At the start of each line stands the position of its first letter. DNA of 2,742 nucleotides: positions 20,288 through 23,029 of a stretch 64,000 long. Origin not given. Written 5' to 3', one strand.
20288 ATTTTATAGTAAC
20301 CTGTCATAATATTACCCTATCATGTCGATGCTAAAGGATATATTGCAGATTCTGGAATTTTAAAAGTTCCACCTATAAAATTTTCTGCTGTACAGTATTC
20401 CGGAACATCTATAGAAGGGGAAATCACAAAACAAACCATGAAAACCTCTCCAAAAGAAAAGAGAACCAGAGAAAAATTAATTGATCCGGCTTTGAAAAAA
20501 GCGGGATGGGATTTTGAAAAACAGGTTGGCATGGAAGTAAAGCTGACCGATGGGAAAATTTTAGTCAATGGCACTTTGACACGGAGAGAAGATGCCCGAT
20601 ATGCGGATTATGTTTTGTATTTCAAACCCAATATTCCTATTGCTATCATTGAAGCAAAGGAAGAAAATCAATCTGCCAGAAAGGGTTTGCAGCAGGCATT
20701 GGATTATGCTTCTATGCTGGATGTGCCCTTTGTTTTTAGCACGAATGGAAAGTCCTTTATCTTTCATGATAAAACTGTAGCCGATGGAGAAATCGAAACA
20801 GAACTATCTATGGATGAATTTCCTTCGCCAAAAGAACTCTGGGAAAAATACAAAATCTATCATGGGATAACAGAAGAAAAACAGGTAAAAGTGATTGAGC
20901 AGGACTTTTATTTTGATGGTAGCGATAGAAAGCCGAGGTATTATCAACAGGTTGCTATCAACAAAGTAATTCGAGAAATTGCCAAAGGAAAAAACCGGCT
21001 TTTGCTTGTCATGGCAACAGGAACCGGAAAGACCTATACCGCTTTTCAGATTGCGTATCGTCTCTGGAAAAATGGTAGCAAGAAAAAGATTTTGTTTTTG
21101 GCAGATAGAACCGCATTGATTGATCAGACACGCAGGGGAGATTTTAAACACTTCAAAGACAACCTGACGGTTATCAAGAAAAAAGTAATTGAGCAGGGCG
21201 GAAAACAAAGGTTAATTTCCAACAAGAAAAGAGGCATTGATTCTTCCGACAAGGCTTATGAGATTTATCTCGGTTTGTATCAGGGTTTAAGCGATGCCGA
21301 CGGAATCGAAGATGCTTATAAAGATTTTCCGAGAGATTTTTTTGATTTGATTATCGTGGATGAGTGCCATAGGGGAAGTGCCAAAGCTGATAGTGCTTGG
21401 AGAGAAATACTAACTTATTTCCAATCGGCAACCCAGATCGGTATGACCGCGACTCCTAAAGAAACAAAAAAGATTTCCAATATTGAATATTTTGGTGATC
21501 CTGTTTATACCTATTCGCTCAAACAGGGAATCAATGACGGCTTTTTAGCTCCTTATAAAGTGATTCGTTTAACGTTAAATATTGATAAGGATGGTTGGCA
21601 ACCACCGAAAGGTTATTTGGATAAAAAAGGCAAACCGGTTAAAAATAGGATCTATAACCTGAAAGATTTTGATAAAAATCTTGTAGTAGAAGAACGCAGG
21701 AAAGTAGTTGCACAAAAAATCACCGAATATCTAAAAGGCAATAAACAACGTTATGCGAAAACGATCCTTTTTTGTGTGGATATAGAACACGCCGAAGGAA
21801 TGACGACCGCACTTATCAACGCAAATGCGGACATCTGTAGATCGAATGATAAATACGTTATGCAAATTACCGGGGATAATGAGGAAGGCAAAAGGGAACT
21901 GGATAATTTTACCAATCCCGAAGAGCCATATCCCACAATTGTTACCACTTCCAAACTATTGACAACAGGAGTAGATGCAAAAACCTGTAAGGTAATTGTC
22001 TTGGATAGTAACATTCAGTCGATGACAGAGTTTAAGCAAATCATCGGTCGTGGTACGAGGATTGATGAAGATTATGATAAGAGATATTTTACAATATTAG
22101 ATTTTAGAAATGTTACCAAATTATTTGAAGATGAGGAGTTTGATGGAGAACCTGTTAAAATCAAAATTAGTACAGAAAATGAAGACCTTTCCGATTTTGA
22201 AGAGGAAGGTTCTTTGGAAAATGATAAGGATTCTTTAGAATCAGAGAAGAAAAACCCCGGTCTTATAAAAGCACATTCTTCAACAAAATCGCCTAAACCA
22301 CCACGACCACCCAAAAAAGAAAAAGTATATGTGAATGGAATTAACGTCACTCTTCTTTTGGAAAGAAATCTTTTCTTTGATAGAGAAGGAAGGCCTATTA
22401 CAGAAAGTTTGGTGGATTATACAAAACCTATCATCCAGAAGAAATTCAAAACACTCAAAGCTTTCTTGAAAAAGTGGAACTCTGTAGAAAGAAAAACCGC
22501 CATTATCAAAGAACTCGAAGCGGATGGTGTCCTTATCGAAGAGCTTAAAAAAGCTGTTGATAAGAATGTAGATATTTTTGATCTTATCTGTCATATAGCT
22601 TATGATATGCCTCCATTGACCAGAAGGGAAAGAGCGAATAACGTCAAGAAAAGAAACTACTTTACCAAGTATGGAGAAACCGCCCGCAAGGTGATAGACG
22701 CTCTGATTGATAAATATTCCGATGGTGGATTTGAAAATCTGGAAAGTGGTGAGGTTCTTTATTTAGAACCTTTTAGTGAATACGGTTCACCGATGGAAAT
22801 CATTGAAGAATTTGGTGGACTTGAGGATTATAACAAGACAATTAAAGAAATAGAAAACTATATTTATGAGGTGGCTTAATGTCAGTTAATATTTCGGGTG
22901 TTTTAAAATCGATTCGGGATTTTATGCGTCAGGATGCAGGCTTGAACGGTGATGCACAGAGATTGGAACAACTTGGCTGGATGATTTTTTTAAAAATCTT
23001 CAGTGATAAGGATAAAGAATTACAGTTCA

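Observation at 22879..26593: Type I RM operon with a truncated rhuM and an IS200/RAYT-like transposase packed between hsdM and hsdS by start/stop overlaps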

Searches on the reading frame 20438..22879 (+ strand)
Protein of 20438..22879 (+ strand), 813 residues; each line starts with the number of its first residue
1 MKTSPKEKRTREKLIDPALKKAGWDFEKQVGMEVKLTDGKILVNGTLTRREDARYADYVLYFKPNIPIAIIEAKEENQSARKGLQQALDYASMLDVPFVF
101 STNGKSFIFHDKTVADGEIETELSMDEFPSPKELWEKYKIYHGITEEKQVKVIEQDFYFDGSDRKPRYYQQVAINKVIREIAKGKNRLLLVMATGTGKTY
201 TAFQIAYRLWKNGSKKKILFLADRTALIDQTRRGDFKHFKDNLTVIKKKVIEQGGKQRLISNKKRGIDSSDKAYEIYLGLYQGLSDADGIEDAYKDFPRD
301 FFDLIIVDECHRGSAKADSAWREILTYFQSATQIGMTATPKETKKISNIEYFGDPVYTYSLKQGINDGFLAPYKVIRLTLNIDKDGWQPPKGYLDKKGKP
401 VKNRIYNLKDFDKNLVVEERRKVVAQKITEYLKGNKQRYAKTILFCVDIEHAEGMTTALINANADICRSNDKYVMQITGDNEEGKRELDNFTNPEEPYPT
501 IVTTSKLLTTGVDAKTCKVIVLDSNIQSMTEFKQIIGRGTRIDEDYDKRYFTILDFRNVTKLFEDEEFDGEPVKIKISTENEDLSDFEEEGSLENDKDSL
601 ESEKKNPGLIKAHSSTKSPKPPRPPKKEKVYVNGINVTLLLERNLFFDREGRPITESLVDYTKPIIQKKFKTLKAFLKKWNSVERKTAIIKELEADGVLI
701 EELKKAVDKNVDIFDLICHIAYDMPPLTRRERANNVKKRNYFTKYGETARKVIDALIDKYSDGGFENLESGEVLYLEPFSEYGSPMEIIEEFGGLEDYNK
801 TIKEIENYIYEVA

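Call 3: search_protein_families(library=pfam, proteins=[window:20438-22879:+], max_evalue=0.01)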
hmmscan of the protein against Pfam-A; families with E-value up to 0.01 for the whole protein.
window:20438-22879:+ (813 aa): 9 families
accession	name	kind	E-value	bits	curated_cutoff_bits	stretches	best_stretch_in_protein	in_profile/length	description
PF04851.21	ResIII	-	1.2e-46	159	22.5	1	165-341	3-163/164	Type III restriction enzyme, res subunit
PF08463.15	EcoEI_R_C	-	2.7e-36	125.5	24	1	656-810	1-163/163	EcoEI R protein C-terminal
PF18766.7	SWI2_SNF2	-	9e-20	71.7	26.7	1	169-372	1-187/221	SWI2/SNF2 ATPase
PF00270.35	DEAD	-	9.7e-14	51.9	26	1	176-343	6-164/167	DEAD/DEAH box helicase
PF04313.20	HSDR_N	-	6.1e-13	49.5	25.1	1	50-114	122-194/198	Type I restriction enzyme R protein N terminus (HSDR_N)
PF13588.12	HSDR_N_2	-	3.5e-07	30.7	25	1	38-120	21-104/110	Type I restriction enzyme R protein N terminus (HSDR_N)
PF00271.37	Helicase_C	-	1.8e-06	28.6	23.5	1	427-542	5-109/110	Helicase conserved C-terminal domain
PF25199.1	nSTAND_NTPase5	-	0.00024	21.4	34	0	175-230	30-85/145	Novel STAND NTPase 5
PF03095.20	PTPA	-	0.0087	16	27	0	669-760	13-102/293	Phosphotyrosyl phosphate activator (PTPA) protein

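Call 4: search_protein_families(library=ncbifam, proteins=[window:20438-22879:+], max_evalue=0.01)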
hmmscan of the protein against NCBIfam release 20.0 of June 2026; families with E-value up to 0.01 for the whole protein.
window:20438-22879:+ (813 aa): 11 families
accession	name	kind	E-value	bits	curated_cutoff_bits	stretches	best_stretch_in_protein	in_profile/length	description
NF046051.1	restrict_EcoAI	equivalog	0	1092.1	550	1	7-811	3-768/768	EcoAI/FtnUII family type I restriction enzme subunit R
NF008521.0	PRK11448.1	equivalog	3.3e-71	240.6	729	1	6-586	232-843/1123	type I restriction-modification system endonuclease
NF053632.1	heli_RadD_YejH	equivalog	1.5e-20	73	720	1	167-559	4-357/573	DNA repair helicase RadD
TIGR04095.1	dnd_restrict_1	equivalog_domain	2.4e-16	59.8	600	1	166-561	9-400/451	DNA phosphorothioation system restriction enzyme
NF010337.0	PRK13766.1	equivalog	5.3e-07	28.1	610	1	166-349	17-183/781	Hef nuclease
TIGR04291.1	arsen_driv_ArsA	equivalog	8.3e-07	28.1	650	1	164-274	298-406/565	arsenical pump-driving ATPase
NF003673.1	PRK05298.1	equivalog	0.00026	19.5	743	1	163-230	7-69/653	excinuclease ABC subunit UvrB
TIGR00614.1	recQ_fam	subfamily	0.0011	17.8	219.8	0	411-563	196-342/470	RecQ family ATP-dependent DNA helicase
NF005304.0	PRK06835.1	equivalog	0.0013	17.9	215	1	174-242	172-237/330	ATP-binding protein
TIGR00631.1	uvrb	equivalog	0.0022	16.3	750.1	1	164-208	8-52/658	excinuclease ABC subunit UvrB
TIGR03499.1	FlhF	equivalog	0.004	17.2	174.15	0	173-221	186-234/286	flagellar biosynthesis GTPase FlhF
